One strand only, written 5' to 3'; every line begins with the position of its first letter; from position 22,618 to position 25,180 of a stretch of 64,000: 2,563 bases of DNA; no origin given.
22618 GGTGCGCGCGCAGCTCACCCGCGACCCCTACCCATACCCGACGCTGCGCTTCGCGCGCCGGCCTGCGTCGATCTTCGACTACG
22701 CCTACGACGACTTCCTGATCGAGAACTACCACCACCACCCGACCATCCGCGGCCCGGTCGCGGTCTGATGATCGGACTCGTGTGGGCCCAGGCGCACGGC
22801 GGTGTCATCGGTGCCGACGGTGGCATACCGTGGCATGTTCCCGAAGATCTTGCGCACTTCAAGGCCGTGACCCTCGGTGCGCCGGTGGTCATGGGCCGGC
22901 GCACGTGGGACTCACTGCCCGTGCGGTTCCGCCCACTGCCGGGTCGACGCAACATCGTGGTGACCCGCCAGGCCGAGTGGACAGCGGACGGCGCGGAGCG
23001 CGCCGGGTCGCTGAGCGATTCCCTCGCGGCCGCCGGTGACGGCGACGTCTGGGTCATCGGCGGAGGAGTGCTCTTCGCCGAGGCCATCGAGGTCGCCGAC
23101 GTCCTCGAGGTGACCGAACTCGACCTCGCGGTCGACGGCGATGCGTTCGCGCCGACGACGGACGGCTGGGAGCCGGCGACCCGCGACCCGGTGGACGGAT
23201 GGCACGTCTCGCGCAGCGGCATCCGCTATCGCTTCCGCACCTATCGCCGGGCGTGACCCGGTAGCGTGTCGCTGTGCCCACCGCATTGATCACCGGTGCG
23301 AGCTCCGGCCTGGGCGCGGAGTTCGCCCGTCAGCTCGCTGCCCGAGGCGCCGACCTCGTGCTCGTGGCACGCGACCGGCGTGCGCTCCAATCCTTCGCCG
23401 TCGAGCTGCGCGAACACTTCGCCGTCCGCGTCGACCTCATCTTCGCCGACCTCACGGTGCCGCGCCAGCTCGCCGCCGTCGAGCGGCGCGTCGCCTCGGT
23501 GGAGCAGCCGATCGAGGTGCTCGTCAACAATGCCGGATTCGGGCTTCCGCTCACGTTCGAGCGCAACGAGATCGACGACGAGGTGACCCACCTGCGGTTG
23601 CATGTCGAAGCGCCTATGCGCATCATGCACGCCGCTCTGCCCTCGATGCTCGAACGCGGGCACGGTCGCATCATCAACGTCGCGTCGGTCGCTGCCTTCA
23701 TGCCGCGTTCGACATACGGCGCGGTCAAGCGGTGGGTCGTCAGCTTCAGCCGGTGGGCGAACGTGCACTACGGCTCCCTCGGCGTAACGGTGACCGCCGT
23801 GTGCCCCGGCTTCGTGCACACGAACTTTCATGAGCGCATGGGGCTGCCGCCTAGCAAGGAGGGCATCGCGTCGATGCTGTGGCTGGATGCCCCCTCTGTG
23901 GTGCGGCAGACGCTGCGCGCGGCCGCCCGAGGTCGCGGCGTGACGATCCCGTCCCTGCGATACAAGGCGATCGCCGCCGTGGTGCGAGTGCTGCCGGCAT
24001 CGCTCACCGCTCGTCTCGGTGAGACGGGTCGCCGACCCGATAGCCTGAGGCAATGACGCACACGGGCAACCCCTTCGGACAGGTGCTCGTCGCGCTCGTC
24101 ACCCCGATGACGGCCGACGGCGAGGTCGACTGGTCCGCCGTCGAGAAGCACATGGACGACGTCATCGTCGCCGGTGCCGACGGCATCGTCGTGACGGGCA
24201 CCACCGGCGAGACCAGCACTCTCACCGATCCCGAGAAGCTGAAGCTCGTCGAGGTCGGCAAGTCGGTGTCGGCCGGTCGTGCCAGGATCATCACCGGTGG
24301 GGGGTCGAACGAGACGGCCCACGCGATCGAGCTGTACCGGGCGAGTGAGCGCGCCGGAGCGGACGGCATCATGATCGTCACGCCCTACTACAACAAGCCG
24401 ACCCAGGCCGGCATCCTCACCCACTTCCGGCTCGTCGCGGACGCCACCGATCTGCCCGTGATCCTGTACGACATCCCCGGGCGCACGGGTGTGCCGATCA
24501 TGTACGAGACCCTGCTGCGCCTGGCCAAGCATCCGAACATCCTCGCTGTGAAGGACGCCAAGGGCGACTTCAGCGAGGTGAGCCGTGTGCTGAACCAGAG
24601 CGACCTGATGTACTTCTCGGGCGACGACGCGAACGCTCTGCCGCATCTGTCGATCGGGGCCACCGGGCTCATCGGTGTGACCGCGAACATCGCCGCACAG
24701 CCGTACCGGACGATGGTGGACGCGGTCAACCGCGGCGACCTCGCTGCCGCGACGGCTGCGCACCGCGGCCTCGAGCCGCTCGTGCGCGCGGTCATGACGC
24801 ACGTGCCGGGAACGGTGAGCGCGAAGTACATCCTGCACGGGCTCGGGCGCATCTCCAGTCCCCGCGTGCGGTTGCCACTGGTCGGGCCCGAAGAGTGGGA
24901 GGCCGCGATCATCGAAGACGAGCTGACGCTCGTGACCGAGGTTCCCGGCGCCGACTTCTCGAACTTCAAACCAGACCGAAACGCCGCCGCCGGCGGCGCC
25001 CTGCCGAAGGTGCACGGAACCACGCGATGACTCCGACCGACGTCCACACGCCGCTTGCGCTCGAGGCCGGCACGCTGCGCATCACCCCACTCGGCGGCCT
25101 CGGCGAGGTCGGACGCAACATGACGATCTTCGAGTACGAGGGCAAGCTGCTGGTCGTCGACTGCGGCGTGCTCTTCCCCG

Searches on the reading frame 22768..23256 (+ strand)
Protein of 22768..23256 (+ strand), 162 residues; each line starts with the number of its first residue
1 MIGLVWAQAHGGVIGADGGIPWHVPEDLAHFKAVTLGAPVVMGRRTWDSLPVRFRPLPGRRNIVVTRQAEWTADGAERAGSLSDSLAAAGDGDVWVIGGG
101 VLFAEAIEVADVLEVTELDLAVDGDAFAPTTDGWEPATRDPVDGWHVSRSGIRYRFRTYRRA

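Call 66: search_protein_families(library=pfam, proteins=[window:22768-23256:+], max_evalue=0.001)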
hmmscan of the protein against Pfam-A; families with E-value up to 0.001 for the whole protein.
window:22768-23256:+ (162 aa): 1 family
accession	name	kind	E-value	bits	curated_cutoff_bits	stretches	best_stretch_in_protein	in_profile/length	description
PF00186.24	DHFR_1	-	1.6e-43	148.6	25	1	1-161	1-159/159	Dihydrofolate reductase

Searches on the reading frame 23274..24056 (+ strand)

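Call 66: search_protein_families(library=pfam, proteins=[window:23274-24056:+], max_evalue=0.001)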
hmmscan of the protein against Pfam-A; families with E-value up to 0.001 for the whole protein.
window:23274-24056:+ (260 aa): 4 families
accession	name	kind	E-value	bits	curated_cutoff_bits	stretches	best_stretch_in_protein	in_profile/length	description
PF00106.31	adh_short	-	6.9e-37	127.3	26.6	1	3-187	2-188/195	short chain dehydrogenase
PF13561.12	adh_short_C2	-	1.3e-25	90.8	27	1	8-189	1-184/236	Enoyl-(Acyl carrier protein) reductase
PF08659.16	KR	-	9.4e-10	39.1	22.6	1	3-123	2-124/180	KR domain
PF01370.27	Epimerase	-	0.00042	20.2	20.9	0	4-140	1-117/240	NAD dependent epimerase/dehydratase family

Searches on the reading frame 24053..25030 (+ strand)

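Call 66: search_protein_families(library=pfam, proteins=[window:24053-25030:+], max_evalue=0.001)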
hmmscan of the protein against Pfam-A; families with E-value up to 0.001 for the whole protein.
window:24053-25030:+ (325 aa): 1 family
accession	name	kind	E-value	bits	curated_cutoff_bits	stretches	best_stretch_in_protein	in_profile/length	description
PF00701.28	DHDPS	-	6.6e-77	258.5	22.1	1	8-281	2-276/289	Dihydrodipicolinate synthetase family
